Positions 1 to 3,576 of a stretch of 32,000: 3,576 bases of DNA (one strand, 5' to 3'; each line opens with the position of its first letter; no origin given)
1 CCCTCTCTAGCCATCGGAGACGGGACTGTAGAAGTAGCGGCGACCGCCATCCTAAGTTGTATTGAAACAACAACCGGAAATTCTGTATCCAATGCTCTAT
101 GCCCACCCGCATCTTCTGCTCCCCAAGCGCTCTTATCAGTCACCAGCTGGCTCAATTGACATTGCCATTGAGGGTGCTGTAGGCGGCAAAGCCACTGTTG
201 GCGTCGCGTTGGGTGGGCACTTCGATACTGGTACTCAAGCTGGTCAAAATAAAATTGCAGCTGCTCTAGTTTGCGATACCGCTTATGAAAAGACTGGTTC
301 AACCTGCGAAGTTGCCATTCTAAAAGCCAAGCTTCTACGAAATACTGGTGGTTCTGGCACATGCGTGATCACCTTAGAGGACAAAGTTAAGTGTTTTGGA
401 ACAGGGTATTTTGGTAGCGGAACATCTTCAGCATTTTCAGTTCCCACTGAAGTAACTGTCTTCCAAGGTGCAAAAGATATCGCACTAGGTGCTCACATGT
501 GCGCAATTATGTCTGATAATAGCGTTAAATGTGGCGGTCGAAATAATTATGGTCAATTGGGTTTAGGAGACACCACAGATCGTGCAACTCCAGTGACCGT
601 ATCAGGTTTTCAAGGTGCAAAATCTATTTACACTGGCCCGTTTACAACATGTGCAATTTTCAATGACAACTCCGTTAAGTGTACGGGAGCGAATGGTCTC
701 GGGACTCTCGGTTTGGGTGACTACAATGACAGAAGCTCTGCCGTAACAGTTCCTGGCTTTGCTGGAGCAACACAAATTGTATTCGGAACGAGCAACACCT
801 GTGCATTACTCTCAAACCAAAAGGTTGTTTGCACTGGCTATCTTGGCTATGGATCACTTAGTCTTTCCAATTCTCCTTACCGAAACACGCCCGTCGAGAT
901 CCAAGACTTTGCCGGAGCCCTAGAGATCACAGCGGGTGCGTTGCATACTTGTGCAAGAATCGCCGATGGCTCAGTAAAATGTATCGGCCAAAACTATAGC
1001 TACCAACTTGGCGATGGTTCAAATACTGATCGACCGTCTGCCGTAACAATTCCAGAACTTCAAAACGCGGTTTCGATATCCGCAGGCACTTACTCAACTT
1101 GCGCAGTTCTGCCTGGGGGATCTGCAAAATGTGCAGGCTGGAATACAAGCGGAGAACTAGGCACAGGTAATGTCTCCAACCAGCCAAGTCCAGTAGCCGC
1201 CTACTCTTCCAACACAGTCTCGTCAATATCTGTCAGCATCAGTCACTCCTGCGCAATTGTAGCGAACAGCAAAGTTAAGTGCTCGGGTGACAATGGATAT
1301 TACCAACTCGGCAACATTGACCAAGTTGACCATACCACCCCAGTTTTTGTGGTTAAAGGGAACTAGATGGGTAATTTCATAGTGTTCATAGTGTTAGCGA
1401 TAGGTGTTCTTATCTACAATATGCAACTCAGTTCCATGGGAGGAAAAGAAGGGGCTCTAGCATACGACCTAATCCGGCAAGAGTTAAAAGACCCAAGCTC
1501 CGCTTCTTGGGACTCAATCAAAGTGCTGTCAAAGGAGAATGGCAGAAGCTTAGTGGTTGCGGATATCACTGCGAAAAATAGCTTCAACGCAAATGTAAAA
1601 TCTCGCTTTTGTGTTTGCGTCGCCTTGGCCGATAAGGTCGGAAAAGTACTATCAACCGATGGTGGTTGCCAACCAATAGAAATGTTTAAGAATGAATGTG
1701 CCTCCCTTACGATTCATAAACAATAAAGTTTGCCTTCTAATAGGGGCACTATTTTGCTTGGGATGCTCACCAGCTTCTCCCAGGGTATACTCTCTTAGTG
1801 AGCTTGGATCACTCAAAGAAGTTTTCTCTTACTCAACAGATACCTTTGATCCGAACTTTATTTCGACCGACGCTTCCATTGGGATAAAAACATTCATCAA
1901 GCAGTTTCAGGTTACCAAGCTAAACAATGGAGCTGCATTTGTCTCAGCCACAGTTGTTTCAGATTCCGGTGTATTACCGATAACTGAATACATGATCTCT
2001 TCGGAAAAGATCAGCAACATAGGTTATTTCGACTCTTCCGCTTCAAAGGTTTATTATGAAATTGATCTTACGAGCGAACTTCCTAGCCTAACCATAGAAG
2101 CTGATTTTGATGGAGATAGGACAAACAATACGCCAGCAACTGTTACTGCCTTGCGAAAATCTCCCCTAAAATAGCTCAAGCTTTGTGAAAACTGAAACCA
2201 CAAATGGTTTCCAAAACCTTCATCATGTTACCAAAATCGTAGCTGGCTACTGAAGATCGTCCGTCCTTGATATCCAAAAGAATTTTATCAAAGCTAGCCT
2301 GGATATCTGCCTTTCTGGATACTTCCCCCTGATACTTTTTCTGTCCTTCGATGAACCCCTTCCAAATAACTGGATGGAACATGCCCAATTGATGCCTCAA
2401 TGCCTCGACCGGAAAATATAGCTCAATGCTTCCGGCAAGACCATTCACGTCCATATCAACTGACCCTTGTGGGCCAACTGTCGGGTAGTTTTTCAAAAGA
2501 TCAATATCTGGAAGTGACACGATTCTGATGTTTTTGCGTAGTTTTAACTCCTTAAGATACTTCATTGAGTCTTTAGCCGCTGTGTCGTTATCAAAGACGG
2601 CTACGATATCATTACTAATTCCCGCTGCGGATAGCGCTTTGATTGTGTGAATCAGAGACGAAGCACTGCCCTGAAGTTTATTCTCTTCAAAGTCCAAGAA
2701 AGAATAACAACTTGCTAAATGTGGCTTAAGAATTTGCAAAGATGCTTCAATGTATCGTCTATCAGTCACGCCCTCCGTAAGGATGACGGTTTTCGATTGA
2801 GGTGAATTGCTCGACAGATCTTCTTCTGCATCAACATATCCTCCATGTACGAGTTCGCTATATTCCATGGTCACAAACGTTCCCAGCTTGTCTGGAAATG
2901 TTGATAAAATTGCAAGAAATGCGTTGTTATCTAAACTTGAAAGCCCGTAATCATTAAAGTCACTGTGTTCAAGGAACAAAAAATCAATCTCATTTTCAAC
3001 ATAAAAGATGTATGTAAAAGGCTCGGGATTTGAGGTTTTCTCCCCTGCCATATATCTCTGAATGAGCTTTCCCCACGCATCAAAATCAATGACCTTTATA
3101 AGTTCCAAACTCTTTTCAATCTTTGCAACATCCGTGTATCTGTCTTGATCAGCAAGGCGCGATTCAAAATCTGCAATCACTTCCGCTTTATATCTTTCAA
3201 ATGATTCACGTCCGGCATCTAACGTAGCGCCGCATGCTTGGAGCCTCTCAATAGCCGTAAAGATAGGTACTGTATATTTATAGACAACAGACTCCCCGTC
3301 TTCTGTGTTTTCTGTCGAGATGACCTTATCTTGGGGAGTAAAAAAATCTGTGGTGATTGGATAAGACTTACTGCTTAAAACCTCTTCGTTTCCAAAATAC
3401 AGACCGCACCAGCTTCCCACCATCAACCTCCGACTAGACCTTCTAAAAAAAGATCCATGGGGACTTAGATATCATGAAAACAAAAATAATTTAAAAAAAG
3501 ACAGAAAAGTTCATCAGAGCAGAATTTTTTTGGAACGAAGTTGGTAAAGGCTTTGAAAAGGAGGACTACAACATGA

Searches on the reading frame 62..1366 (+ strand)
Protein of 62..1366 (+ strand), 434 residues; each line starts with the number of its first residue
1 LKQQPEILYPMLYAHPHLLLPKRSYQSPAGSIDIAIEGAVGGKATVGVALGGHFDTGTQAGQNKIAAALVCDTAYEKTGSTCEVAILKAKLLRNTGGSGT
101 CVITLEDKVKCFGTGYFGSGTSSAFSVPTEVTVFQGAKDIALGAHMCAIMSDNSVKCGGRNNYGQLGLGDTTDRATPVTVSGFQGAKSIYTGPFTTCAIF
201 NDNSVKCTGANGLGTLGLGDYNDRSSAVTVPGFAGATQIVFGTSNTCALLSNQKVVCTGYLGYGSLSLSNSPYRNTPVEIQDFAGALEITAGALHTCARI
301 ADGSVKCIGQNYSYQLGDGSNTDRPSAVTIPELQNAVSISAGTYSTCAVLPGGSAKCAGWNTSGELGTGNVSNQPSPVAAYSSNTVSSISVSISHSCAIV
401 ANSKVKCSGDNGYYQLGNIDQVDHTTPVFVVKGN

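Call 16: search_protein_families(library=pfam, proteins=[window:62-1366:+], max_evalue=0.01)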
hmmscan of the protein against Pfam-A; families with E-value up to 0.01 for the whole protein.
window:62-1366:+ (434 aa): 4 families
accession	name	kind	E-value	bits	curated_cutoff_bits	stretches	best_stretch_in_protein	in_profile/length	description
PF25390.1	WD40_RLD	-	3.8e-62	211.1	150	3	237-428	145-343/363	RCC1-like domain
PF13540.12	RCC1_2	-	6.1e-32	109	22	6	386-415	1-30/30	Regulator of chromosome condensation (RCC1) repeat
PF00415.24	RCC1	-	9.6e-31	106.6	21.7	3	159-199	8-50/50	Regulator of chromosome condensation (RCC1) repeat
PF12548.13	DUF3740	-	0.0038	18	25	0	378-409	67-98/147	Sulfatase protein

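Call 40: search_protein_families(library=padloc, proteins=[window:62-1366:+], max_evalue=0.001)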
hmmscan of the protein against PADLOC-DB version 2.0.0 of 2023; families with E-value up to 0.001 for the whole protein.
window:62-1366:+ (434 aa): 0 families

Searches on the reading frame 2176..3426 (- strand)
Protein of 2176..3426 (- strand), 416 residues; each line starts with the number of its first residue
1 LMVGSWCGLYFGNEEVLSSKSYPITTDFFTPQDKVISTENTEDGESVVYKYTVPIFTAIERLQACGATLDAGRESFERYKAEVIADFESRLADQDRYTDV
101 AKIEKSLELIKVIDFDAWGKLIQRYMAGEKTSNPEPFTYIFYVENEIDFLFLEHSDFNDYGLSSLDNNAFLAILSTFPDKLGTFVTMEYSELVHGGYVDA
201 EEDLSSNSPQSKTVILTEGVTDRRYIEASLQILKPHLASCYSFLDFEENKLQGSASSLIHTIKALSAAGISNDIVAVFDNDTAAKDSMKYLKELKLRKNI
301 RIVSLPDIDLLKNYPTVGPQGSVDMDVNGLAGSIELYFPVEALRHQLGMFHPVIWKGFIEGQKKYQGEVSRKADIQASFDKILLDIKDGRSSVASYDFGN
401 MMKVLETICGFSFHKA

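Call 16: search_protein_families(library=pfam, proteins=[window:2176-3426:-], max_evalue=0.01)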
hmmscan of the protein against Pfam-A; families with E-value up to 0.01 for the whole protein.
window:2176-3426:- (416 aa): 1 family
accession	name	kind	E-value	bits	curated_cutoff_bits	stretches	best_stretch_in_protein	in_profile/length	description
PF18871.6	HEPN_Toprim_N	-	4.9e-10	40.2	25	1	4-206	2-218/223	HEPN/Toprim N-terminal domain 1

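Call 40: search_protein_families(library=padloc, proteins=[window:2176-3426:-], max_evalue=0.001)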
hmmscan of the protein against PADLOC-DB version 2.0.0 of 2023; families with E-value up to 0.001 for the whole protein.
window:2176-3426:- (416 aa): 0 families

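Call 52: search_protein_families(library=phrogs, proteins=[window:2176-3426:-], max_evalue=0.001)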
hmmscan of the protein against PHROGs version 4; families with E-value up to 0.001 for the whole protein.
window:2176-3426:- (416 aa): 0 families
